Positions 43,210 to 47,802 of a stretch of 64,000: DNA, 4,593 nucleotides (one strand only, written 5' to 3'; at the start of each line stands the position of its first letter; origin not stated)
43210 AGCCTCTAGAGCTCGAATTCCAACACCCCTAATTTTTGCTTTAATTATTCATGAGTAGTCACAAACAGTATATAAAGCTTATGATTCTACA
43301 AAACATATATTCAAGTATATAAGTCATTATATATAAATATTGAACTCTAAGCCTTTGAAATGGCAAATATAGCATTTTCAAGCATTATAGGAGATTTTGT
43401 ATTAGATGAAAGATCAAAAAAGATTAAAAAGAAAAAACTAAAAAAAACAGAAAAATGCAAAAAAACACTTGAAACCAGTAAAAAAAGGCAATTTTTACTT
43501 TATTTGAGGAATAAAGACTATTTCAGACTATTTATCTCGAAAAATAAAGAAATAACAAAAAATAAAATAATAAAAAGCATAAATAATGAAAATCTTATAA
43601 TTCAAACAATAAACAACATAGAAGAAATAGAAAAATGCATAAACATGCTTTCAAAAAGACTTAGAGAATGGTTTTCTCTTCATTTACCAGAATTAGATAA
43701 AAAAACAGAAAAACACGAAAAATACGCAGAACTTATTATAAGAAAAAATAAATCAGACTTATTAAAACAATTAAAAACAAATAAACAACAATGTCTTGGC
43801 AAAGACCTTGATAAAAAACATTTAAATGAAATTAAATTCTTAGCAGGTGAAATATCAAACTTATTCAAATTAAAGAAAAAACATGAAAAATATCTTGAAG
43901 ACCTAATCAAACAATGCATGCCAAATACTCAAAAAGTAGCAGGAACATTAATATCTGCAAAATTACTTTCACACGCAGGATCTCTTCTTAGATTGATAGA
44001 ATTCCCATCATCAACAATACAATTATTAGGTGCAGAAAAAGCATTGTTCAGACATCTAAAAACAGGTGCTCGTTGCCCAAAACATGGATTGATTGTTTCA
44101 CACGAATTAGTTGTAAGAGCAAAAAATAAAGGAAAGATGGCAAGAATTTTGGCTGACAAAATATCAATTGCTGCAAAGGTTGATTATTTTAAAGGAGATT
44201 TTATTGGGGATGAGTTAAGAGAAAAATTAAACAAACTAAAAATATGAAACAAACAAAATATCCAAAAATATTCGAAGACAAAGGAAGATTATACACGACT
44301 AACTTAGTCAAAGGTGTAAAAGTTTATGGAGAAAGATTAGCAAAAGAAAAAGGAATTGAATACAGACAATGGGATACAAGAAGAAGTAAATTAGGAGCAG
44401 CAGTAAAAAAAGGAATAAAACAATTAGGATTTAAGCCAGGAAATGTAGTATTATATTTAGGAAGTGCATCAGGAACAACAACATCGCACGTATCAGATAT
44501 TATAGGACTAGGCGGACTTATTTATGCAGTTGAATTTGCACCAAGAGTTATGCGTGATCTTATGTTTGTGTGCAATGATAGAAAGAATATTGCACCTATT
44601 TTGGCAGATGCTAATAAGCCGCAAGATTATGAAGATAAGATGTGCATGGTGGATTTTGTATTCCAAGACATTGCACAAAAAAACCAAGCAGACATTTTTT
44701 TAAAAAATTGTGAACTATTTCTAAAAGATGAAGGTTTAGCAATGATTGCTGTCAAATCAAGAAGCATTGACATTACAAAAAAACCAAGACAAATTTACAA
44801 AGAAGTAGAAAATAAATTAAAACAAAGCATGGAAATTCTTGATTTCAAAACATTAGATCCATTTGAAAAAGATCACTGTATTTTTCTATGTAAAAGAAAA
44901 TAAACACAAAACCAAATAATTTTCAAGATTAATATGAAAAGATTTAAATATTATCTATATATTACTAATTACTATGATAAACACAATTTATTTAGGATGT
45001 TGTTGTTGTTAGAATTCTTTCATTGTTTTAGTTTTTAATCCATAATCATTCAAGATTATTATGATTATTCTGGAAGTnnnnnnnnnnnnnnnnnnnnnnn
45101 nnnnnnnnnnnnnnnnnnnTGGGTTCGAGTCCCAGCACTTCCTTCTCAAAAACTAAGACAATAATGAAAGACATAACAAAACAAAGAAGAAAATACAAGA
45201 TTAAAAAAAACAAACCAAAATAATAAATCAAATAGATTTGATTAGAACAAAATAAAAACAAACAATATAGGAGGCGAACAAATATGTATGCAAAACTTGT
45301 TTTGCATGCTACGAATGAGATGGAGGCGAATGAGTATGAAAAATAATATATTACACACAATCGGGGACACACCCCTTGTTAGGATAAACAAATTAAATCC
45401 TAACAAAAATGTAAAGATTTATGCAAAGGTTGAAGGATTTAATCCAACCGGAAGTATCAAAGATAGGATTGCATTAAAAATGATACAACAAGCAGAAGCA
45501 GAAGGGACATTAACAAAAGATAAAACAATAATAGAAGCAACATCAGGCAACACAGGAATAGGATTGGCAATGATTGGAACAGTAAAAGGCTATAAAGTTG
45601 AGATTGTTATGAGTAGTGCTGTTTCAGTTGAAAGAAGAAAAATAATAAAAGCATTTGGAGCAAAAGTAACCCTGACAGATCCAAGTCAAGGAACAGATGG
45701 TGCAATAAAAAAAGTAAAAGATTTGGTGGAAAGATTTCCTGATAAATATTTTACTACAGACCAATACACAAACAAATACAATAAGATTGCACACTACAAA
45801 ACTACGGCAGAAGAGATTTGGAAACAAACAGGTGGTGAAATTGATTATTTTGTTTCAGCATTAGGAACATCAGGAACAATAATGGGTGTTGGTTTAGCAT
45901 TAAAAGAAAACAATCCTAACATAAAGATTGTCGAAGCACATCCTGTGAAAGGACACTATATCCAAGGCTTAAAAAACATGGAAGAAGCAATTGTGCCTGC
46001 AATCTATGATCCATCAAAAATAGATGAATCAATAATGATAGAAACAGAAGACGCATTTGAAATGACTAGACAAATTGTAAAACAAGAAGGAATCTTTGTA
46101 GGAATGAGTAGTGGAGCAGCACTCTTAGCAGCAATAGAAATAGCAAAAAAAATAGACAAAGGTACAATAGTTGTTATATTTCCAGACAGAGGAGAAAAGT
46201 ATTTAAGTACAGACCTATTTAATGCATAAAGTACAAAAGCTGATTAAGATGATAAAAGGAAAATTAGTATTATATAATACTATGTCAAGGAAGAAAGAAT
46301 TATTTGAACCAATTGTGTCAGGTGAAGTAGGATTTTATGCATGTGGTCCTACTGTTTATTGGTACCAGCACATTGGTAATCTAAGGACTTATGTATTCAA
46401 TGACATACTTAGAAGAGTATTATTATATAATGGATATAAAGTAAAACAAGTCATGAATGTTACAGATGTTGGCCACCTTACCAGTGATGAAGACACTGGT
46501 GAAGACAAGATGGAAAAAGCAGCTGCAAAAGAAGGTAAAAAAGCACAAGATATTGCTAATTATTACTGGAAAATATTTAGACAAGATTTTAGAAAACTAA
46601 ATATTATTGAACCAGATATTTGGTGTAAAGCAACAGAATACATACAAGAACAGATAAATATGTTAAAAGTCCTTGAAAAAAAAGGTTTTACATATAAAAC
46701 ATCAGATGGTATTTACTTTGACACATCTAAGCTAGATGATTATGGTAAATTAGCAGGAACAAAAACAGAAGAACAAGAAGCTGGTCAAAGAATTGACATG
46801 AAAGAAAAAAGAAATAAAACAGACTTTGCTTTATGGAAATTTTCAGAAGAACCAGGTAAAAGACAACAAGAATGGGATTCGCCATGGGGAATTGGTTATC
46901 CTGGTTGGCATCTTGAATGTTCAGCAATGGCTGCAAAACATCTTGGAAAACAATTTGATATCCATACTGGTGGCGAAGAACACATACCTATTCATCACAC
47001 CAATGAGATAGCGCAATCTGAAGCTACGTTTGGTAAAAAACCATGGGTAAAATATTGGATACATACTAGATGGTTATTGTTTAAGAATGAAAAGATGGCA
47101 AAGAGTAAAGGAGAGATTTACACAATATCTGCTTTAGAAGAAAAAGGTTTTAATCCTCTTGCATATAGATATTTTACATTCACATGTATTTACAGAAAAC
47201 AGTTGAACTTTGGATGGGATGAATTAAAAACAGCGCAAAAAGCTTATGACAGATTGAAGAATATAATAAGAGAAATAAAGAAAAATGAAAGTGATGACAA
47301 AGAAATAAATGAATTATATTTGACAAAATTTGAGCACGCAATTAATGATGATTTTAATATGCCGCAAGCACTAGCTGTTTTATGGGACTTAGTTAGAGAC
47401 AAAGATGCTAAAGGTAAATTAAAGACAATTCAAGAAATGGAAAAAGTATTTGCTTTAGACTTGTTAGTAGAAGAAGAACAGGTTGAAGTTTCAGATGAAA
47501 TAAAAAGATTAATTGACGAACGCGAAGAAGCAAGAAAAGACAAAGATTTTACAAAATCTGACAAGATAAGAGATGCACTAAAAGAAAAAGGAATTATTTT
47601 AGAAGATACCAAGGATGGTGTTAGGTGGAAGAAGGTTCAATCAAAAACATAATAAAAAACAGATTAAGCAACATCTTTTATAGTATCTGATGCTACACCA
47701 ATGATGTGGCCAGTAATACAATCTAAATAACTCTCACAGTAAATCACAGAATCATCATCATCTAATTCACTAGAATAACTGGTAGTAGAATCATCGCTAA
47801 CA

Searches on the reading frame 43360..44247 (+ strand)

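Call 11: search_protein_families(library=pfam, proteins=[window:43360-44247:+], max_evalue=0.0001)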
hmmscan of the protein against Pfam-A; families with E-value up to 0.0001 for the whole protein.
window:43360-44247:+ (295 aa): 1 family
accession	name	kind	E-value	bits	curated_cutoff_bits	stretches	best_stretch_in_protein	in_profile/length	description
PF01798.23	Nop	-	5.4e-52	177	25.4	1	87-292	2-224/228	snoRNA binding domain, fibrillarin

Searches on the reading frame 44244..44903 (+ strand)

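Call 11: search_protein_families(library=pfam, proteins=[window:44244-44903:+], max_evalue=0.0001)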
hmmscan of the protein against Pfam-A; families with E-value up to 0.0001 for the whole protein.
window:44244-44903:+ (219 aa): 1 family
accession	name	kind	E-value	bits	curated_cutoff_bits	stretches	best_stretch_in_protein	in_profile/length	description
PF01269.23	Fibrillarin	-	1.6e-83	279.7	27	1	12-218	18-225/227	Fibrillarin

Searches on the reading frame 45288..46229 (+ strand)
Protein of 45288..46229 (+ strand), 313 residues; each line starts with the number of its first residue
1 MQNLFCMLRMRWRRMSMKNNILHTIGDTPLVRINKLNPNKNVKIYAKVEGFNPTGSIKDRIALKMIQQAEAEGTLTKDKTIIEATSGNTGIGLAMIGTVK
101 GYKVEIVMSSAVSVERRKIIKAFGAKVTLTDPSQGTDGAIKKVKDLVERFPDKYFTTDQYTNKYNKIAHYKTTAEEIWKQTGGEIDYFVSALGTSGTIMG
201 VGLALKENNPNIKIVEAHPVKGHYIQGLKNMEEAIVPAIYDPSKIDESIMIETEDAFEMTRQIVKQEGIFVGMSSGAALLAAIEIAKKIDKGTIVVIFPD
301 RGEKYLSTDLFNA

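Call 11: search_protein_families(library=pfam, proteins=[window:45288-46229:+], max_evalue=0.0001)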
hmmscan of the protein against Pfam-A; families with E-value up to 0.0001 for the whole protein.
window:45288-46229:+ (313 aa): 1 family
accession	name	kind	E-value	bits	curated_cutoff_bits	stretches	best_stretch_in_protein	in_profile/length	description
PF00291.31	PALP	-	2.2e-71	241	35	1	22-300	2-295/295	Pyridoxal-phosphate dependent enzyme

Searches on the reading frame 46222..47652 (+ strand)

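Call 12: search_protein_families(library=pfam, proteins=[window:46222-47652:+], max_evalue=0.0001)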
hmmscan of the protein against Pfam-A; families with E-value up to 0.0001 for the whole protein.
window:46222-47652:+ (476 aa): 5 families
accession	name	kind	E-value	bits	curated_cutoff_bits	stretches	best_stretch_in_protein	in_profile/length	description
PF01406.26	tRNA-synt_1e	-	2.7e-90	303.2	27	1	28-339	2-300/301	tRNA synthetases class I (C) catalytic domain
PF09334.17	tRNA-synt_1g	-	2.9e-11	43.2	20.1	1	49-170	14-126/391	tRNA synthetases class I (M)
PF23493.1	CysS_C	-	2e-07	31.5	23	1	422-469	3-50/51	Cysteinyl-tRNA ligase anticodon binding domain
PF09190.17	DALR_2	-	1.7e-06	28.9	22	1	369-393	1-25/57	DALR domain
PF01921.24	tRNA-synt_1f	-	3e-06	26.9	27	0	284-365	274-356/360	tRNA synthetases class I (K)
